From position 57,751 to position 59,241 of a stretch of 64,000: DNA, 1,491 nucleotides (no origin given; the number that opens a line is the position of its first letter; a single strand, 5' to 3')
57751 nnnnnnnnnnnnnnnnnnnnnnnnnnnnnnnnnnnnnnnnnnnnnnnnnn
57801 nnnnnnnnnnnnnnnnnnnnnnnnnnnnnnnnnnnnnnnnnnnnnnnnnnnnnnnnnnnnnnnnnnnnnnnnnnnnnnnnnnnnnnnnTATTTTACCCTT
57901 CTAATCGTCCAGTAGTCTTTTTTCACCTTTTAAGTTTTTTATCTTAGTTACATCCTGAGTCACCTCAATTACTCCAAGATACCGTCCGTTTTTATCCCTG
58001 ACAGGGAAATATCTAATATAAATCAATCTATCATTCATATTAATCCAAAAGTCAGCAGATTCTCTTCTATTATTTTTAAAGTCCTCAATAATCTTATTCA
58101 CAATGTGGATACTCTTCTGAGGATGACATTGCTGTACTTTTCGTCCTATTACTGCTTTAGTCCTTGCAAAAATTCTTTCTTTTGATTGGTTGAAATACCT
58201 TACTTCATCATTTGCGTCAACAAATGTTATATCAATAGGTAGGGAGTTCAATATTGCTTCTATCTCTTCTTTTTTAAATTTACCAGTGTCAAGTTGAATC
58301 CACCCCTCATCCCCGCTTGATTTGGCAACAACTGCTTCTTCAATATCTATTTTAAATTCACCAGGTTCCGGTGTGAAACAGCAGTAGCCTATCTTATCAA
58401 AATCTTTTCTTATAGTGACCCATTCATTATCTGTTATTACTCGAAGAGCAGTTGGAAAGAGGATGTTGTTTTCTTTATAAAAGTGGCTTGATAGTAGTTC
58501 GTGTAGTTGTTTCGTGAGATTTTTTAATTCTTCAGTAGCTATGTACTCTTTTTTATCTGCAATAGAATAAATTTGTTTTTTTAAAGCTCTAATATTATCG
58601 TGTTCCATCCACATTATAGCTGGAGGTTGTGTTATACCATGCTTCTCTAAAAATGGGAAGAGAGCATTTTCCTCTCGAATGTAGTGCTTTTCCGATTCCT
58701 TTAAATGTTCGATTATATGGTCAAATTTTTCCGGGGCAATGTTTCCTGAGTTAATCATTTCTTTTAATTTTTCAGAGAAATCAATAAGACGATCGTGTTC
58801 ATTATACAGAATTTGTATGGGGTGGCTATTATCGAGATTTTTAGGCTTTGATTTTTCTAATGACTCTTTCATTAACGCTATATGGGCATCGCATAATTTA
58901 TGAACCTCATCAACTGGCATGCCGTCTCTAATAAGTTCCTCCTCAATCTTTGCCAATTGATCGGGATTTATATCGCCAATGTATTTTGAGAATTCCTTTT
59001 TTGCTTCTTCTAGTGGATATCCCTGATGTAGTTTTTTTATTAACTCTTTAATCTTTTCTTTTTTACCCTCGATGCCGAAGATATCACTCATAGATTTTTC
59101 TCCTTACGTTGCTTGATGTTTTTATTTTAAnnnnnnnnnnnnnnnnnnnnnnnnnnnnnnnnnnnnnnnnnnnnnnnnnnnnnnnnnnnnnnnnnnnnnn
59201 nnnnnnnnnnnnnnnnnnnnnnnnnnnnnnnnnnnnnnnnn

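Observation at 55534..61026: Nine-gene co-directional O2/peroxide-defence operon: fur(perR)-rbr-nfu-hemerythrin/PAS-rubredoxin-FDP-ferritin-like-rhodanese, then ogg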

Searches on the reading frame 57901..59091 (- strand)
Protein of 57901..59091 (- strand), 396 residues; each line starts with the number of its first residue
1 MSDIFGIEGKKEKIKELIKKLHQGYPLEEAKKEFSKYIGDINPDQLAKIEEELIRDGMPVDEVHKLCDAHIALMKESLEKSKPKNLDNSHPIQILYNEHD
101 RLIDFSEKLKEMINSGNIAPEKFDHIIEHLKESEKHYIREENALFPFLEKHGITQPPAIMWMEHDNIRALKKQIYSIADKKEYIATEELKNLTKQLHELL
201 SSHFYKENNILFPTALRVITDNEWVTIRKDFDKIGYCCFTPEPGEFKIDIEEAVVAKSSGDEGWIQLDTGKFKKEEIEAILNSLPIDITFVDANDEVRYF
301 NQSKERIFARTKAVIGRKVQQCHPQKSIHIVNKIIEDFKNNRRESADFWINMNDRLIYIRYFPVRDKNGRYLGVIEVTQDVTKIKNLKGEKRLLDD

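Call 3: search_protein_families(library=pfam, proteins=[window:57901-59091:-], max_evalue=0.01)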
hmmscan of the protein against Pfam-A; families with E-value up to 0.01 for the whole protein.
window:57901-59091:- (396 aa): 8 families
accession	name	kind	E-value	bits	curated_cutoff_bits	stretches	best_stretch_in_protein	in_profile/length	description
PF13596.12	PAS_10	-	3.3e-33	114.9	22.1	1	278-382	2-106/106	PAS domain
PF04282.18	DUF438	-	9.7e-21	73.9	25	1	14-79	1-66/67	Family of unknown function (DUF438)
PF01814.28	Hemerythrin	-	1.8e-18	67.7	25.3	1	90-215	1-127/127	Hemerythrin HHE cation binding domain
PF08448.16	PAS_4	-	8.3e-08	32.9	23.1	1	281-383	1-107/110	PAS fold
PF13426.13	PAS_9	-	8.1e-07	29.7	27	1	289-383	4-103/103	PAS domain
PF00989.32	PAS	-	5.9e-05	23.5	22.6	1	275-381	1-113/113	PAS fold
PF21370.4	PAS_GdpP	-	0.00076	20.3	27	1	273-359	2-87/90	Cyclic-di-AMP phosphodiesterase GdpP-like, PAS domain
PF12872.13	OST-HTH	-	0.0041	17.4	23.8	0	10-45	5-42/71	OST-HTH/LOTUS domain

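Call 4: search_protein_families(library=ncbifam, proteins=[window:57901-59091:-], max_evalue=0.01)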
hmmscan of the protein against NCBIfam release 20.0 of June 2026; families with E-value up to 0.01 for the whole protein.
window:57901-59091:- (396 aa): 11 families
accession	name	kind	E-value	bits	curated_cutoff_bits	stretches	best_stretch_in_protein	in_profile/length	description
NF046044.1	PnpS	equivalog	1.9e-08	33.7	400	1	271-388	51-167/390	two-component system histidine kinase PnpS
TIGR00229.1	sensory_box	domain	2.2e-07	31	22.9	1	278-388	8-123/126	PAS domain S-box protein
NF008221.0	PRK10992.1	equivalog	4.8e-07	29.5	254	1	120-217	112-218/220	iron-sulfur cluster repair protein YtfE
TIGR03652.1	FeS_repair_RIC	equivalog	1.3e-05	25.1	204.7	1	96-214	84-215/216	iron-sulfur cluster repair di-iron protein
NF008298.1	PRK11086.1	subfamily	3.6e-05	22.4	520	1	275-388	211-320/529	DcuS/MalK family sensor histidine kinase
NF008468.0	PRK11360.1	equivalog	0.00011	20.7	646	1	278-388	271-384/616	two-component system sensor histidine kinase AtoS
NF053874.1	persist_PA2171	equivalog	0.0014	18.4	190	1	92-223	4-132/157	PA2171 family ribosome-binding persister protein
TIGR02966.1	phoR_proteo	equivalog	0.0014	17.7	334.2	1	274-389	5-112/333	phosphate regulon sensor histidine kinase PhoR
NF041614.1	FeSrepair_DnrN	equivalog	0.0026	18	300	1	119-216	49-155/157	iron-sulfur cluster repair protein DnrN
TIGR02481.1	hemeryth_dom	domain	0.0038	17.3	51.75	0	97-144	15-62/126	hemerythrin domain-containing protein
NF052573.1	HisKinEspAMyxo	equivalog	0.0052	14.9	1400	1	280-391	259-375/755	serine histidine kinase EspA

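Call 8: find_homologous_proteins(query=window:57901-59091:-)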
Query window:57901-59091:- (396 aa): 5420 proteins with E <= 0.001 among 8000 candidates; the best 120 are listed.
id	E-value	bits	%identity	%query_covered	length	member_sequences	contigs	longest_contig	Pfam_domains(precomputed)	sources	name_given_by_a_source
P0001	8.6e-240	814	90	100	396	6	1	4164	PF13596.13,PF01814.29,PF13426.14,PF04282.19,PF08448.17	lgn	-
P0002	2.0e-182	625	69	100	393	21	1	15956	PF13596.13,PF01814.29,PF13426.14,PF04282.19,PF08448.17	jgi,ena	-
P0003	4.4e-145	502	58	100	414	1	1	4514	PF13596.13,PF01814.29,PF13426.14,PF04282.19,PF08448.17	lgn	-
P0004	1.4e-144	500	56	94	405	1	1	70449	PF13596.13,PF01814.29,PF04282.19,PF08448.17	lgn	-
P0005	2.7e-144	499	57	99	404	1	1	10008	PF13596.13,PF01814.29,PF04282.19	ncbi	ncbi:MAG: DUF438 domain-containing protein [candidate division WOR-3 bacterium]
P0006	9.8e-144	497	58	99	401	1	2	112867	PF13596.13,PF01814.29,PF04282.19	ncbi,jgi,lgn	-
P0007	1.3e-143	497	55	94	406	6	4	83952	PF13596.13,PF01814.29,PF04282.19,PF08448.17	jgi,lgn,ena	jgi:PAS domain S-box-containing protein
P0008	1.3e-143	497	58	100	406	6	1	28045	PF13596.13,PF01814.29,PF04282.19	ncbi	ncbi:MAG: DUF438 domain-containing protein [bacterium]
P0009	3.8e-143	496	58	98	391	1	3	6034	PF13596.13,PF01814.29,PF04282.19,PF08448.17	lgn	-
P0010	5.4e-143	495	57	100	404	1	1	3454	PF13596.13,PF01814.29,PF04282.19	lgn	-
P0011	1.2e-142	494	57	97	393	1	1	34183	PF13596.13,PF01814.29,PF13426.14,PF04282.19,PF08448.17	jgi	-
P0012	2.4e-142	493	55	99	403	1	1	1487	PF13596.13,PF01814.29,PF13426.14,PF04282.19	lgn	-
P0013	2.4e-142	493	56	100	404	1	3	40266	PF13596.13,PF01814.29,PF04282.19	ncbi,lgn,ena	-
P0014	2.6e-142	493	56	100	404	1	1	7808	PF13596.13,PF01814.29,PF04282.19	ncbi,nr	ncbi:DUF438 domain-containing protein [bacterium]|nr:DUF438 domain-containing protein [bacterium]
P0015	3.1e-142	492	56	94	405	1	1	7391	PF13596.13,PF01814.29,PF04282.19,PF08448.17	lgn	-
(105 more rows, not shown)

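Call 10: find_encoding_contigs(protein=P0002, flank=8000, max_places=3)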
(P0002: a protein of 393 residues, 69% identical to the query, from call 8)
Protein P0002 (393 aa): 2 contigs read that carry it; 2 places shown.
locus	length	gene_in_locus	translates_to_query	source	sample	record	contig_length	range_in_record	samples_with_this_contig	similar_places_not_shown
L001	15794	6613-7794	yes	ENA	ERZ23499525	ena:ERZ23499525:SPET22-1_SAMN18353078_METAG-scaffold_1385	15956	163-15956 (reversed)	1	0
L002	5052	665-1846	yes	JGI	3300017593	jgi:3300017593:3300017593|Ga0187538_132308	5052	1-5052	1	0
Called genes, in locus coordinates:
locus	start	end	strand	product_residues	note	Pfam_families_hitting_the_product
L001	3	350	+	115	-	?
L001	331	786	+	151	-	PF14216:DUF4326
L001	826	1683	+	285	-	PF00149:Metallophos, PF12850:Metallophos_2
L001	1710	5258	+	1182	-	PF00149:Metallophos, PF18962:Por_Secre_tail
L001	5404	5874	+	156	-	PF01475:FUR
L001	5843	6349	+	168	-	PF02915:Rubrerythrin, PF21349:RUBY_RBDX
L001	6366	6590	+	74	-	PF01106:NifU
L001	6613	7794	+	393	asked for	PF04282:DUF438, PF01814:Hemerythrin, PF08448:PAS_4 (weak), PF13426:PAS_9 (weak), PF13596:PAS_10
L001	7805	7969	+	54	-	PF00301:Rubredoxin, PF21349:RUBY_RBDX (faint)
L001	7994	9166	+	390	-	PF00753:Lactamase_B, PF19583:ODP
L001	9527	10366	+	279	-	PF01875:Memo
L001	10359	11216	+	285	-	PF10728:DUF2520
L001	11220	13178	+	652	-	PF17900:Peptidase_M1_N, PF01433:Peptidase_M1, PF18962:Por_Secre_tail (weak)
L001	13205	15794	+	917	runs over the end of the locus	?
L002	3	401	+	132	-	?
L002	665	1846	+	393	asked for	PF04282:DUF438, PF01814:Hemerythrin, PF08448:PAS_4 (weak), PF13426:PAS_9 (weak), PF13596:PAS_10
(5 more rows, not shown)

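Call 12: find_related_loci(query=A1, collection=genome_contigs, flank=8000)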
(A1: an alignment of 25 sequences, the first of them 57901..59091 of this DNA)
Query A1 (396 aa) in genome_contigs; peptide patterns used: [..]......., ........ (x = any residue, [..] = any of these).
600 stretches matched a pattern (row limit reached: there are more); 584 encode a relative of the query (tblastn E <= 1e-3); the best 80 are kept; 80 distinct loci.
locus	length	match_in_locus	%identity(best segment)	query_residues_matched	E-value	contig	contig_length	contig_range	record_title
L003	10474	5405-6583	69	1-395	0e+0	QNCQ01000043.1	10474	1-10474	MAG: Candidatus Neomarinimicrobiota bacterium isolate B5_G15 B5_Guay15_scaffold_01622, whole genome shotgun sequence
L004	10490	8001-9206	58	1-395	6e-153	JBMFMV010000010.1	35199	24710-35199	MAG: bacterium isolate KM4337-30 NODE_10_length_35199_cov_4.240555, whole genome shotgun sequence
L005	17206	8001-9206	58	1-395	3e-151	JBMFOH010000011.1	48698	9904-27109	MAG: bacterium isolate KM4338-32 NODE_11_length_48698_cov_6.468542, whole genome shotgun sequence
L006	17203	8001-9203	58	1-394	7e-151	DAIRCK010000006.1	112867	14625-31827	MAG TPA_asm: bacterium isolate CTOTU1359 NODE_22_length_112867_cov_6.951326, whole genome shotgun sequence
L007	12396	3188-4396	56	1-394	8e-149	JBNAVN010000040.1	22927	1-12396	MAG: bacterium isolate Kamch4342-D-MF-039 bin23.fa-40, whole genome shotgun sequence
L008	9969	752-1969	57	1-394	2e-148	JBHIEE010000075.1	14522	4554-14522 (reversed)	MAG: Candidatus Aminicenantia bacterium isolate b3.sp2_bin.19 NODE_1263_length_14522_cov_7.015000, whole genome shotgun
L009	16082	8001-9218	56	1-394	3e-148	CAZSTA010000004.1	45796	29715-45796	MAG TPA_asm: uncultured bacterium isolate binchicken_co34_576 genome assembly, contig: NODE_1027_length_45796_cov_5.6971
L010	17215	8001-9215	55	1-395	2e-147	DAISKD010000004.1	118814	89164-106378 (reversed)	MAG TPA_asm: Chloroflexota bacterium isolate CTOTU21513 NODE_125_length_118814_cov_16.774998, whole genome shotgun seque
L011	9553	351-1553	57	1-394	3e-147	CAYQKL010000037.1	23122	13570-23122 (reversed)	MAG TPA_asm: uncultured bacterium isolate binchicken_co274_33 genome assembly, contig: NODE_5714_length_23122_cov_11.951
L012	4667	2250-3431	57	7-394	2e-149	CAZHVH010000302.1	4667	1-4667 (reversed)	MAG TPA_asm: uncultured bacterium isolate binchicken_co6_520 genome assembly, contig: NODE_25124_length_4667_cov_11.9694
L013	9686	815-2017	56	1-394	5e-147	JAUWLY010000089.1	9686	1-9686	MAG: Candidatus Stahlbacteria bacterium isolate CSMAG_2384 CSMAG_2384_k141_1112610_length_9686_cov_5.4188, whole genome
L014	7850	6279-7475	53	6-395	1e-146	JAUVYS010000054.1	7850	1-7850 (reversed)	MAG: Candidatus Bathyarchaeota archaeon isolate CSMAG_1248 CSMAG_1248_k141_1243606_length_7850_cov_9.0000, whole genome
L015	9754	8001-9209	57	1-396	2e-146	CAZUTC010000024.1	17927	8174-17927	MAG TPA_asm: uncultured bacterium isolate binchicken_co349_126 genome assembly, contig: NODE_792_length_17927_cov_15.261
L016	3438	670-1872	56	1-394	5e-152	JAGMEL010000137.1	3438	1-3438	MAG: candidate division WOR-3 bacterium isolate RS_18_8 ZL530.bin.8.fa_137, whole genome shotgun sequence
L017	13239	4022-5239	56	1-395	2e-146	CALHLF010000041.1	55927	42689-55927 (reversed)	MAG: uncultured bacterium isolate S1_Bin_METABAT__175_1 genome assembly, contig: c_000002833187, whole genome shotgun se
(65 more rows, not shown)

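Call 14: search_solved_structures(query=window:57901-59091:-, max_evalue=0.01, show_alignments=2)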
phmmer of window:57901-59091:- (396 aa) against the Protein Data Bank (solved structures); distinct sequences matched with E-value up to 0.01: 7.
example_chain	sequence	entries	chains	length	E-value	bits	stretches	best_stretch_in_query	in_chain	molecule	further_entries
3cax_A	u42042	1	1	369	2.4e-60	208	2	264-395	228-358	Uncharacterized protein PF0695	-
2qkp_A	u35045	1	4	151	3.6e-21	79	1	270-387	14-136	Uncharacterized protein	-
5fnn_A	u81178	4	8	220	0.00022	23.8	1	131-216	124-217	IRON-SULFUR CLUSTER REPAIR PROTEIN YTFE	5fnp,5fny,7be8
7bha_A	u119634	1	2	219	0.00022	23.8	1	131-216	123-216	Iron-sulfur cluster repair protein YtfE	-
7bhc_A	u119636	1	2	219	0.00036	23.1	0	190-214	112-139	Iron-sulfur cluster repair protein YtfE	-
7bhb_A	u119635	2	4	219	0.0055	19.2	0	132-216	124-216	Iron-sulfur cluster repair protein YtfE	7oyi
2w0n_A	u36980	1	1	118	0.0071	18.8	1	275-381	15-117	SENSOR PROTEIN DCUS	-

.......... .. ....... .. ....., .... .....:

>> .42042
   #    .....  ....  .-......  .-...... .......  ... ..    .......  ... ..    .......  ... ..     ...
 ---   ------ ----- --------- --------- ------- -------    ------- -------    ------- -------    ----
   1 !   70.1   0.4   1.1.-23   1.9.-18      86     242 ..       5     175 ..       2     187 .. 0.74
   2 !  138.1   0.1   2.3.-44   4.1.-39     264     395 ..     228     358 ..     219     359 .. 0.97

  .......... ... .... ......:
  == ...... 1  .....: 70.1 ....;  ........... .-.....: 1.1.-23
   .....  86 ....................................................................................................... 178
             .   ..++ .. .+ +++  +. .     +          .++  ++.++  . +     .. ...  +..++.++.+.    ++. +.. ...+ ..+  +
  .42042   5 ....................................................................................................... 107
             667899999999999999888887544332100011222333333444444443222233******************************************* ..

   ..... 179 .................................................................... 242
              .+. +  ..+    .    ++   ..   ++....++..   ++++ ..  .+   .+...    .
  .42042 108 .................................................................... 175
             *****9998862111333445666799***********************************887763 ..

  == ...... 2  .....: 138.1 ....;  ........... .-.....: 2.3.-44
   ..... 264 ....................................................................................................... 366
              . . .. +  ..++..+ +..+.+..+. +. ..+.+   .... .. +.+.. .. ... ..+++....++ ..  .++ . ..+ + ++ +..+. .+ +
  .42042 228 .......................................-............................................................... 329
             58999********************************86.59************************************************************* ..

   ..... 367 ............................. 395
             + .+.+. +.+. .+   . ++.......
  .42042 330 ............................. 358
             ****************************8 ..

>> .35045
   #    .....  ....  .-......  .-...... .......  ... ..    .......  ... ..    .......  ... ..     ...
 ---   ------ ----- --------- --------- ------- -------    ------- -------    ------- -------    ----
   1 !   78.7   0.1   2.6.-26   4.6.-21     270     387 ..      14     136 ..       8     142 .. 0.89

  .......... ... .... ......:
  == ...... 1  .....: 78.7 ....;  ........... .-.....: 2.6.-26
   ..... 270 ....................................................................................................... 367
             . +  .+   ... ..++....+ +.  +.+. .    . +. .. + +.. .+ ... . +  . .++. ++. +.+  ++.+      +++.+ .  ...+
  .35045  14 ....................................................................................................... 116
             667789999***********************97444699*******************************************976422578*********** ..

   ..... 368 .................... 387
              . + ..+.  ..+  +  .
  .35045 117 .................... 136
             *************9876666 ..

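Call 36: find_encoding_contigs(protein=P0001, flank=8000, max_places=4)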
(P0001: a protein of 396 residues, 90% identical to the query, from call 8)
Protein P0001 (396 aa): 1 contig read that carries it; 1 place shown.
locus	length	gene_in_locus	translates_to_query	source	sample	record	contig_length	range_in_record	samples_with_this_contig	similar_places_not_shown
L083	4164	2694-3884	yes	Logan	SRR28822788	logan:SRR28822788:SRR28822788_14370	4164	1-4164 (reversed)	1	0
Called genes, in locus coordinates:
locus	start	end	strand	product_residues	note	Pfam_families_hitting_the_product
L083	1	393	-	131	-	?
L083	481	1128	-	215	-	PF01476:LysM (faint)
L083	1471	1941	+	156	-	PF01475:FUR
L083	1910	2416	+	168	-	PF02915:Rubrerythrin, PF21349:RUBY_RBDX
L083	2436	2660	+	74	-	PF01106:NifU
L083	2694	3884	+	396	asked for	PF04282:DUF438, PF01814:Hemerythrin, PF08448:PAS_4, PF13426:PAS_9 (weak), PF13596:PAS_10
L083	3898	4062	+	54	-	PF00301:Rubredoxin, PF21349:RUBY_RBDX (faint)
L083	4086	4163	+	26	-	?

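Call 38: predict_structure(alignment_id=A1)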
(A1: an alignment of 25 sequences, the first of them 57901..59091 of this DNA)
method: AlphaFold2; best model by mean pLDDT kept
length: 396 residues; sequences in the alignment: 25
mean_pLDDT: 70.3   pTM: 0.49
mean pLDDT of the five models: 70.3, 69.5, 68.7, 66.6, 64.8
residues with pLDDT >= 90: 90; 70-90: 125; 50-70: 108; < 50: 73
segments of 3 or more residues with pLDDT < 50: 1-5, 73-81, 249-262, 282-284, 301-328, 385-396
pLDDT, mean of each block of 10 residues (from residue 1): 53 76 73 68 60 72 58 47 72 94 96 90 93 95 85 64 88 91 84 94 84 83 92 93 65 32 54 59 57 61 42 35 40 77 74 62 81 73 47 34
secondary structure, 60 per line:
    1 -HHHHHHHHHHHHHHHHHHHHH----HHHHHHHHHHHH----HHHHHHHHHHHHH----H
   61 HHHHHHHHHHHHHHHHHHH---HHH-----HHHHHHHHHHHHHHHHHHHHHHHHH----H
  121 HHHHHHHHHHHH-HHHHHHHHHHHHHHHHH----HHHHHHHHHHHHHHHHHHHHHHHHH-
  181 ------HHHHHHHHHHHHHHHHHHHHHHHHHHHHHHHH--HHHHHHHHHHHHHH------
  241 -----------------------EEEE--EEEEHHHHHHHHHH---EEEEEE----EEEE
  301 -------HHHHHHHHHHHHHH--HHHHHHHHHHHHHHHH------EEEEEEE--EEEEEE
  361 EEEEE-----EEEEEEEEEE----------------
elements in order: H2-22 H27-38 H43-55 H60-79 H91-115 H120-132 H134-150 H155-179 H187-218 H221-234 E264-267 E270-273 H274-283 E287-292 E297-300 H308-321 H324-339 E346-352 E355-365 E371-380

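Call 40: fold_search(model_id=the predicted structure, library=pdb)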
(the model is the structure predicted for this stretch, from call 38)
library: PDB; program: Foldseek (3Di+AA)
matches with E <= 10: 695; with E <= 0.001: 6
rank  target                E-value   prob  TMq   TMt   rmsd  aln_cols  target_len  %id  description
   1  3cax                  2.0e-19  1.00  0.39  0.43  19.0       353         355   32  Crystal structure of uncharacterized protein PF0695 (released 2008-03-18)
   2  2qkp_D                3.0e-08  1.00  0.26  0.71   5.3       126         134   33  Crystal structure of C-terminal domain of SMU_1151c from Streptococcus mutans (released 2007-07-24)
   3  2qkp_B                3.6e-08  1.00  0.26  0.69   6.2       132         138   33  Crystal structure of C-terminal domain of SMU_1151c from Streptococcus mutans (released 2007-07-24)
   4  2qkp_A                4.8e-08  1.00  0.25  0.68   5.4       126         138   33  Crystal structure of C-terminal domain of SMU_1151c from Streptococcus mutans (released 2007-07-24)
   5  4hi4_A                1.7e-04  1.00  0.20  0.56   6.1       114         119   15  Crystal structure of the 5-coordinate ferric heme-binding PAS domain of Aer2 from P. aeruginosa (released 2013-01-09)
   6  3vol                  6.0e-04  1.00  0.19  0.46   6.3       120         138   16  X-ray Crystal Structure of PAS-HAMP Aer2 in the CN-bound Form (released 2012-05-23)
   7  3kx0                  1.2e-03  1.00  0.21  0.55   5.3       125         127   15  Crystal Structure of the PAS domain of Rv1364c (released 2010-06-23)
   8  2ykf                  1.5e-03  1.00  0.20  0.28   4.5       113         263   15  Sensor region of a sensor histidine kinase (released 2012-06-06)
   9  2ykh_A                1.5e-03  1.00  0.20  0.29  17.6       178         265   12  Sensor region of a sensor histidine kinase (released 2012-06-06)
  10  3lyx_A                1.7e-03  1.00  0.21  0.58   5.7       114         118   19  Crystal structure of the PAS domain of the protein CPS_1291 from Colwellia psychrerythraea. Northeast Structural Genom (released 2010-04-07)
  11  3lyx_B                1.8e-03  1.00  0.19  0.52   6.8       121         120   15  Crystal structure of the PAS domain of the protein CPS_1291 from Colwellia psychrerythraea. Northeast Structural Genom (released 2010-04-07)
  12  3k3d                  2.1e-03  1.00  0.21  0.55   5.8       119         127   14  The N-terminal PAS domain crystal structure of RV1364C from Mycobacterium Tuberculosis at 2.3 angstrom (released 2010-09-29)
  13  7jl6_A                2.1e-03  1.00  0.19  0.60   6.4       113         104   15  Heme binding to SrrB PAS domain plays a role in redox regulation of S. aureus SrrAB two-component system (released 2021-08-04)
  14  9a5d_A                2.4e-03  1.00  0.20  0.14  26.9       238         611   12  Integrative model of WALK-YYCH by crosslinking MS and deep learning (released 2024-09-18)
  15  3eeh                  2.6e-03  1.00  0.18  0.53   7.7       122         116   17  The crystal structure of the domain of the putative light and redox sensing histidine kinase from Haloarcula marismortui (released 2008-11-04)
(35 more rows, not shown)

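Call 60: find_related_loci(query=window:57901-59091:-, collection=metagenome_contigs, flank=8000)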
Query window:57901-59091:- (396 aa) in metagenome_contigs; peptide patterns used: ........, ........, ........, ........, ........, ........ (x = any residue, [..] = any of these).
600 stretches matched a pattern (row limit reached: there are more); 182 encode a relative of the query (tblastn E <= 1e-3); the best 80 are kept; 80 distinct loci.
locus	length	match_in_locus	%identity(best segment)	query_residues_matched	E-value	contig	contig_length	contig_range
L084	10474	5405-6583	69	1-395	0e+0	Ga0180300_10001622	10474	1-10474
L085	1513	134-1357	56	1-396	7e-164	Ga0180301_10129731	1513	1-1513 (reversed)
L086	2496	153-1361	57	1-396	1e-155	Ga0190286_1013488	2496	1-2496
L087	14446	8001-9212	54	4-395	2e-146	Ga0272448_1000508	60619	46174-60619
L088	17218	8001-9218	55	1-394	4e-146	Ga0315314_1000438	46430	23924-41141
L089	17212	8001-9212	54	1-395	6e-146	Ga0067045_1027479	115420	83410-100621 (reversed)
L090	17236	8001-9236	55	1-395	5e-146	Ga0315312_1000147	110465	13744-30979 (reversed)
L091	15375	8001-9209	56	1-395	5e-146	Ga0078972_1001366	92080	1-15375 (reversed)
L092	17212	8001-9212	54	1-395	7e-145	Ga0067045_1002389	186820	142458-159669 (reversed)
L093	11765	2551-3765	57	1-395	3e-144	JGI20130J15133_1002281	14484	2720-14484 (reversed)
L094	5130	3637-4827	55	10-395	8e-146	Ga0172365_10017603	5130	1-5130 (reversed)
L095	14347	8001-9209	55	1-395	3e-144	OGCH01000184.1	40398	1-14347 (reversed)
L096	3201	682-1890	53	1-394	6e-150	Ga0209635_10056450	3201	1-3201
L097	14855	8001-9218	55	1-395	1e-143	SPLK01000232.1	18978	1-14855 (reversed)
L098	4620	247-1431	54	12-395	1e-145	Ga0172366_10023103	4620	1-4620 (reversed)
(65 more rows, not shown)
